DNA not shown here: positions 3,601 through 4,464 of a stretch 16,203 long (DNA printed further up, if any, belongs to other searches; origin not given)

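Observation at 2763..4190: Duplicated module: PLDc_N-like two-helix membrane hairpin fused to a 4xCxxC double zinc ribbon, present in both flanking genes of the sigma factor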

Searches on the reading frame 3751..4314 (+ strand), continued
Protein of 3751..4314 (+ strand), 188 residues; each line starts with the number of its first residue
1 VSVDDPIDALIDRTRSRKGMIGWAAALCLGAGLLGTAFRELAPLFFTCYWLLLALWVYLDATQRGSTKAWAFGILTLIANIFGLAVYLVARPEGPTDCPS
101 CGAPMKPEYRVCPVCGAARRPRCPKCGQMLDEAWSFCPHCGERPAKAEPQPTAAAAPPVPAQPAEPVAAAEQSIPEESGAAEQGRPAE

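Call 71: search_protein_families(library=pfam, proteins=[P0028, P0038, P0025, P0004, P0013, P0021], max_evalue=1)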
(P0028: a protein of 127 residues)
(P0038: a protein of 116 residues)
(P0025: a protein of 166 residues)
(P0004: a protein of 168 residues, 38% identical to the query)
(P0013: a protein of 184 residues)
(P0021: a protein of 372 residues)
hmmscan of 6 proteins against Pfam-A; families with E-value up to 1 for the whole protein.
P0028 (127 aa): 28 families (the best 25 are shown)
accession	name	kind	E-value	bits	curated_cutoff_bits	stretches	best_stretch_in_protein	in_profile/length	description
PF12773.13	DZR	-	4.5e-10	40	27.3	1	70-113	1-45/45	Double zinc ribbon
PF13248.11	Zn_ribbon_3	-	5.2e-10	38.9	27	2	68-89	3-24/26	zinc-ribbon domain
PF13240.11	Zn_Ribbon_1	-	4.7e-09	36.2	25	2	70-91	2-23/23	zinc-ribbon domain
PF17032.10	Zn_ribbon_15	-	9.6e-09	36.4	28.9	2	67-88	52-73/73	zinc-ribbon family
PF24460.1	DUF7575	-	1.6e-05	24.6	28.5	2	69-91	5-27/28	Domain of unknown function (DUF7575)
PF13396.11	PLDc_N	-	0.00054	20.3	23.3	1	21-63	2-41/42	Phospholipase_D-nuclease N-terminal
PF24463.1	DUF7577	-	0.00065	19.7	28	1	68-91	3-26/27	Domain of unknown function (DUF7577)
PF18912.6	DZR_2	-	0.00083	19.6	27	2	93-117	8-33/56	Double zinc ribbon domain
PF11196.13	DUF2834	-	0.0064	17.2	22.9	1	18-64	48-95/96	Protein of unknown function DUF2834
PF07884.19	VKOR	-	0.013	16.1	27.5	1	13-73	60-119/134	Vitamin K epoxide reductase family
PF17848.7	Zn_ribbon_ACC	-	0.02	15.5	24.5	0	106-116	1-11/26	Acetyl-CoA carboxylase zinc finger domain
PF14803.11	Zn_ribbon_Nudix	-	0.025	14.9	25.6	0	108-121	2-15/34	Nudix N-terminal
PF19865.4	DUF6338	-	0.027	14.5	26.5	1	13-60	44-103/205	Family of unknown function (DUF6338)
PF10005.14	Zn_ribbon_DZR_6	-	0.034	15.3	23.4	0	94-119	3-28/93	zinc-ribbon domain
PF24623.2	Phage_zn_bind_8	-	0.039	14.1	24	1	64-77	8-21/57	Putative DNA-binding phage zinc finger domain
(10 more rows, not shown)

P0038 (116 aa): 31 families (the best 25 are shown)
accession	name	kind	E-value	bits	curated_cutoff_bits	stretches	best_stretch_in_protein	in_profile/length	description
PF13240.11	Zn_Ribbon_1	-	7.3e-12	45.1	25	2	66-88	1-23/23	zinc-ribbon domain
PF12773.13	DZR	-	3.9e-11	43.4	27.3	1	67-110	1-45/45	Double zinc ribbon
PF13248.11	Zn_ribbon_3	-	5.6e-10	38.8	27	2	91-111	4-24/26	zinc-ribbon domain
PF17032.10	Zn_ribbon_15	-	2.2e-09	38.4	28.9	2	60-85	48-73/73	zinc-ribbon family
PF24460.1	DUF7575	-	2.2e-06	27.3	28.5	1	65-88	4-27/28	Domain of unknown function (DUF7575)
PF18912.6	DZR_2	-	6.9e-06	26.2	27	1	63-109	6-55/56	Double zinc ribbon domain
PF10571.15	UPF0547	-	8.3e-06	26.3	29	2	65-85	1-21/26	Uncharacterised protein family UPF0547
PF13396.11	PLDc_N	-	0.00066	20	23.3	1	16-60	2-41/42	Phospholipase_D-nuclease N-terminal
PF14446.12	Prok-RING_1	-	0.0018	18.6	29.1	2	63-92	3-34/54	Prokaryotic RING finger family 1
PF13913.12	zf-C2HC_2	-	0.0028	17.8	27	1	90-102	3-15/25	zinc-finger of a C2HC-type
PF23208.1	zf_C2H2_ZNF598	-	0.0037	17.7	27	0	77-85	4-12/34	ZNF598 C2H2 zinc finger domain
PF23455.1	DUF7129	-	0.0078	16.4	30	1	67-89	14-38/45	Domain of unknown function (DUF7129)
PF06221.18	zf-C2HC5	-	0.023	15.1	25.8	0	92-115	20-46/54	Putative zinc finger motif, C2HC5-type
PF05810.19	NinF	-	0.033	14.5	27.5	1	66-77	1-12/25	NinF protein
PF07754.17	HVO_2753_ZBP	-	0.055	13.7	33.2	1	67-109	1-45/46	Small zinc finger protein HVO_2753-like, Zn-binding pocket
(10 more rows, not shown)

P0025 (166 aa): 35 families (the best 25 are shown)
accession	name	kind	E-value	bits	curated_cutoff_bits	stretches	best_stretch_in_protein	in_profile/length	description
PF13248.11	Zn_ribbon_3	-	7.5e-15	54.2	27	2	131-152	2-23/26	zinc-ribbon domain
PF13240.11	Zn_Ribbon_1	-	2.7e-13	49.7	25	2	134-154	2-22/23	zinc-ribbon domain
PF12773.13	DZR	-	1.2e-12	48.2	27.3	1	109-152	1-45/45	Double zinc ribbon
PF24460.1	DUF7575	-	2.2e-08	33.7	28.5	2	132-154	4-26/28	Domain of unknown function (DUF7575)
PF17032.10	Zn_ribbon_15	-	1.5e-07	32.5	28.9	2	105-127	51-73/73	zinc-ribbon family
PF10571.15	UPF0547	-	2.3e-06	28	29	2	133-152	2-21/26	Uncharacterised protein family UPF0547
PF18912.6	DZR_2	-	9.3e-06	25.8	27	2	107-151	8-55/56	Double zinc ribbon domain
PF22747.2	Zn_ribbon_DUF2089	-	8.5e-05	23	27.6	1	123-145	1-26/32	DUF2089 zinc ribbon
PF14446.12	Prok-RING_1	-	0.0011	19.3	29.1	2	105-128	3-28/54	Prokaryotic RING finger family 1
PF01155.25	HypA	-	0.0017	18.8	28.9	1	129-154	68-95/112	Hydrogenase/urease nickel incorporation, metallochaperone, hypA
PF07191.17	Zn_ribbon_6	-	0.006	17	25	1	109-152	3-36/67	Double zinc ribbon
PF00689.26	Cation_ATPase_C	-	0.012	15.9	27.3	1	10-107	50-147/175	Cation transporting ATPase, C-terminus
PF04135.18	Nop10p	-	0.013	16.1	27.2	1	102-114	13-25/52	Nucleolar RNA-binding protein, Nop10p family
PF07282.18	Cas12f1-like_TNB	-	0.019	15.6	26.3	0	102-139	25-48/60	Cas12f1-like, TNB domain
PF04893.22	Yip1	-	0.038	14.3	28.6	1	9-101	25-117/173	Yip1 domain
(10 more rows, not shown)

P0004 (168 aa): 22 families
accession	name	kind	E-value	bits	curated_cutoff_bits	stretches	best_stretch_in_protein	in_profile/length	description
PF12773.13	DZR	-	4e-10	40.1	27.3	1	110-153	1-45/45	Double zinc ribbon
PF13240.11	Zn_Ribbon_1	-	9.5e-09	35.2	25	2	134-155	1-22/23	zinc-ribbon domain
PF17032.10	Zn_ribbon_15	-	1.8e-07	32.3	28.9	2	107-128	52-73/73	zinc-ribbon family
PF13248.11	Zn_ribbon_3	-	1.7e-06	27.8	27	2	133-156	3-26/26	zinc-ribbon domain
PF12172.15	zf-ChsH2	-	0.00048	20.3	23.2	1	134-154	13-33/37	ChsH2, rubredoxin-like zinc ribbon domain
PF18912.6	DZR_2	-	0.00049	20.3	27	2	134-154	9-29/56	Double zinc ribbon domain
PF10005.14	Zn_ribbon_DZR_6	-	0.0078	17.3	23.4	0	110-131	4-25/93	zinc-ribbon domain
PF10235.14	Cript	-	0.008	17.3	25.5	1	107-142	42-80/90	Microtubule-associated protein CRIPT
PF07191.17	Zn_ribbon_6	-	0.012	16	25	1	110-156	3-39/67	Double zinc ribbon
PF09297.16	Zn_ribbon_NUD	-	0.012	15.8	24.8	1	146-157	3-14/32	NADH pyrophosphatase zinc ribbon domain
PF24460.1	DUF7575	-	0.012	15.4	28.5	1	133-155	4-26/28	Domain of unknown function (DUF7575)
PF01155.25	HypA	-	0.042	14.3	28.9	1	130-155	68-95/112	Hydrogenase/urease nickel incorporation, metallochaperone, hypA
PF24463.1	DUF7577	-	0.068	13.2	28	1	133-156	3-26/27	Domain of unknown function (DUF7577)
PF06826.17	Asp-Al_Ex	-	0.08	13.2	27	1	8-106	13-113/167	Predicted Permease Membrane Region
PF18319.7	Zn_ribbon_PriA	-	0.089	13.2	26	0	149-156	1-8/27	PriA DNA helicase Cys-rich region (CRR) domain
PF13396.11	PLDc_N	-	0.22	12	23.3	1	69-103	11-41/42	Phospholipase_D-nuclease N-terminal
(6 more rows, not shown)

P0013 (184 aa): 12 families
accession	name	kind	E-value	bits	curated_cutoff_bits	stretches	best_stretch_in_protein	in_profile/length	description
PF12773.13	DZR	-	9.7e-11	42.1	27.3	2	105-147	1-44/45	Double zinc ribbon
PF13240.11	Zn_Ribbon_1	-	4.6e-10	39.4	25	2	129-151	1-23/23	zinc-ribbon domain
PF13248.11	Zn_ribbon_3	-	2.2e-08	33.7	27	2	129-147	4-22/26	zinc-ribbon domain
PF17032.10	Zn_ribbon_15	-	2e-05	25.7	28.9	2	100-123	50-73/73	zinc-ribbon family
PF24460.1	DUF7575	-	0.0031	17.3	28.5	1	129-151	5-27/28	Domain of unknown function (DUF7575)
PF13920.12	zf-C3HC4_3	-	0.0045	17.2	27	1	130-153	26-48/49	Zinc finger, C3HC4 type (RING finger)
PF14446.12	Prok-RING_1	-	0.0059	17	29.1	1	129-150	6-29/54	Prokaryotic RING finger family 1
PF18912.6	DZR_2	-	0.011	15.9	27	1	129-152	9-32/56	Double zinc ribbon domain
PF03660.19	PHF5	-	0.026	15.2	26.7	1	100-149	25-77/104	PHF5-like protein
PF07191.17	Zn_ribbon_6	-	0.48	10.9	25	0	102-136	16-48/67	Double zinc ribbon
PF07754.17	HVO_2753_ZBP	-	0.62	10.3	33.2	0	105-147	1-45/46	Small zinc finger protein HVO_2753-like, Zn-binding pocket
PF01155.25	HypA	-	0.74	10.3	28.9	0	100-125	68-95/112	Hydrogenase/urease nickel incorporation, metallochaperone, hypA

P0021 (372 aa): 16 families
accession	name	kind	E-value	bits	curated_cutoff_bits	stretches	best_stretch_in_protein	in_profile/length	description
PF12773.13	DZR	-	5.7e-09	36.4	27.3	1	306-348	1-44/45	Double zinc ribbon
PF13248.11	Zn_ribbon_3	-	1.1e-06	28.3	27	2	331-348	5-22/26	zinc-ribbon domain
PF17032.10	Zn_ribbon_15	-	1.9e-05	25.8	28.9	2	328-348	52-72/73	zinc-ribbon family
PF02743.24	dCache_1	-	0.00022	21.3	45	1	36-104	14-87/240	Cache domain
PF13240.11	Zn_Ribbon_1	-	0.0013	18.9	25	1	331-348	2-19/23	zinc-ribbon domain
PF24460.1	DUF7575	-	0.0022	17.8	28.5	1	329-352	4-27/28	Domain of unknown function (DUF7575)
PF20154.4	LNT_N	-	0.021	15.4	27.1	1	242-298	32-88/159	Apolipoprotein N-acyltransferase N-terminal domain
PF18912.6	DZR_2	-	0.021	15.1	27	1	303-348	7-55/56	Double zinc ribbon domain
PF13800.11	Sigma_reg_N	-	0.047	14.4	26.3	1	1-46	3-48/91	Sigma factor regulator N-terminal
PF04235.18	DUF418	-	0.083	13.3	23.6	1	237-298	9-69/163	Protein of unknown function (DUF418)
PF15616.11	TerY_C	-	0.12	12.9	28.4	1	319-357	76-117/129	TerY-C metal binding domain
PF10571.15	UPF0547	-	0.19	12.4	29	0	330-348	2-20/26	Uncharacterised protein family UPF0547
PF21366.3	TRAFD1-XIAF1_ZnF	-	0.29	11.4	27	1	323-338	16-30/43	TRAFD1/XAF1, zinc finger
PF25299.1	ZZ_ADA2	-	0.57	10.8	27.5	1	306-334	1-29/48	ADA2 ZZ-type zing finger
PF12172.15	zf-ChsH2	-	0.65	10.3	23.2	0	331-348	14-31/37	ChsH2, rubredoxin-like zinc ribbon domain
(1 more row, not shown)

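Call 88: find_encoding_contigs(protein=P0017, flank=3000, max_places=2)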
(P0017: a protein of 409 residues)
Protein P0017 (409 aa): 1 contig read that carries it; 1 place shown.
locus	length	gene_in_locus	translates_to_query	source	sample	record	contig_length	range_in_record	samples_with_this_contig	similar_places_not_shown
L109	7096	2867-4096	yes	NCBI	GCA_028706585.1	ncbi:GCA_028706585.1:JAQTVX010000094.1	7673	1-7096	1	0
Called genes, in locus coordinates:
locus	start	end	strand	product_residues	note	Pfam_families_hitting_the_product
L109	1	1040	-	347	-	PF13439:Glyco_transf_4, PF13477:Glyco_trans_4_2, PF13579:Glyco_trans_4_4, PF00534:Glycos_transf_1, PF13692:Glyco_trans_1_4, PF22772:WsaF_C (faint), PF13524:Glyco_trans_1_2 (weak)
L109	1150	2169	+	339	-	PF06267:DUF1028, PF14559:TPR_19 (weak)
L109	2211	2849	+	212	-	PF07638:Sigma70_ECF (faint), PF04542:Sigma70_r2, PF08281:Sigma70_r4_2, PF04545:Sigma70_r4 (weak)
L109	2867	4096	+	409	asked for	PF12773:DZR (faint)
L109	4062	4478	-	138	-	PF01402:RHH_1, PF08753:NikR_C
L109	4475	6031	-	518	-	PF02361:CbiQ, PF00005:ABC_tran, PF02463:SMC_N, PF13304:AAA_21 (weak)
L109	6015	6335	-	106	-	PF13190:PDGLE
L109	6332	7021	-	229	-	PF01891:CbiM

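Call 89: find_encoding_contigs(protein=P0032, flank=3000, max_places=2)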
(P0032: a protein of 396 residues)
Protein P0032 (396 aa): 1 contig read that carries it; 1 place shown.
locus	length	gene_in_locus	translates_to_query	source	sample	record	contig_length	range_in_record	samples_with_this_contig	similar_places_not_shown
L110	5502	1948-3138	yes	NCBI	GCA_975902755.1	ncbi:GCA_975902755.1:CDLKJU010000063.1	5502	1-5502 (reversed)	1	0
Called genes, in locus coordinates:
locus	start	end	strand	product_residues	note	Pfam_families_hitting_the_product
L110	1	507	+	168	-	?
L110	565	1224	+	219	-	-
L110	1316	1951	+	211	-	PF04542:Sigma70_r2, PF08281:Sigma70_r4_2, PF04545:Sigma70_r4 (weak)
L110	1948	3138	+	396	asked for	PF13248:Zn_ribbon_3 (weak), PF12773:DZR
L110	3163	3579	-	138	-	PF08753:NikR_C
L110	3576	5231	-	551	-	PF02361:CbiQ, PF00005:ABC_tran, PF02463:SMC_N, PF13304:AAA_21 (weak)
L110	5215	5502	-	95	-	?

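Call 90: search_protein_families(library=pfam, proteins=[P0018, L004:2796-3278:+], max_evalue=0.1)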
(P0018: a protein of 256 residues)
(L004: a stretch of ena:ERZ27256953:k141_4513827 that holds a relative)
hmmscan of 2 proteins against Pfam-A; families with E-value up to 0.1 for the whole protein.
P0018 (256 aa): 15 families
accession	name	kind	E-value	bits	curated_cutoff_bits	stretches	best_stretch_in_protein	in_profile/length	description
PF04542.20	Sigma70_r2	-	3.2e-18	65.7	24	1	43-103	8-70/71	Sigma-70 region 2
PF12773.13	DZR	-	1.2e-09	38.6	27.3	1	200-243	1-45/45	Double zinc ribbon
PF13240.11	Zn_Ribbon_1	-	9.7e-09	35.2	25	2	225-246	2-23/23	zinc-ribbon domain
PF13248.11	Zn_ribbon_3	-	4.1e-08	32.8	27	2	200-219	5-24/26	zinc-ribbon domain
PF17032.10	Zn_ribbon_15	-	4.5e-07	31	28.9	1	223-243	53-73/73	zinc-ribbon family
PF10571.15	UPF0547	-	7.7e-05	23.2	29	1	199-220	2-23/26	Uncharacterised protein family UPF0547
PF18912.6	DZR_2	-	0.0012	19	27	1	223-248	22-48/56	Double zinc ribbon domain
PF24460.1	DUF7575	-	0.0015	18.2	28.5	0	223-246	4-27/28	Domain of unknown function (DUF7575)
PF14446.12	Prok-RING_1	-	0.0038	17.6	29.1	0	222-244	4-28/54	Prokaryotic RING finger family 1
PF01155.25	HypA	-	0.0096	16.4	28.9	1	192-219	65-94/112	Hydrogenase/urease nickel incorporation, metallochaperone, hypA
PF22747.2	Zn_ribbon_DUF2089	-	0.03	14.9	27.6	1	200-224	1-25/32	DUF2089 zinc ribbon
PF22029.2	PhyR_sigma2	-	0.076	13.5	27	0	50-89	14-53/55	Sigma2 domain of PhyR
PF11682.14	Zn_ribbon_11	-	0.08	13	24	1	225-245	8-27/37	Probable zinc-ribbon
PF25207.1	DUF7837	-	0.081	13.4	27.8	0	195-230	3-42/47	Domain of unknown function (DUF7837)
PF08271.17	Zn_Ribbon_TF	-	0.084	12.9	29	0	199-221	2-29/43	TFIIB zinc-binding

L004:2796-3278:+ (161 aa): 1 family
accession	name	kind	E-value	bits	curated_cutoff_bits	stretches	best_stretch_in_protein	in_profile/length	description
PF13490.11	zf-HC2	-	0.031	14.8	22.2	0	13-43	5-35/35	Putative zinc-finger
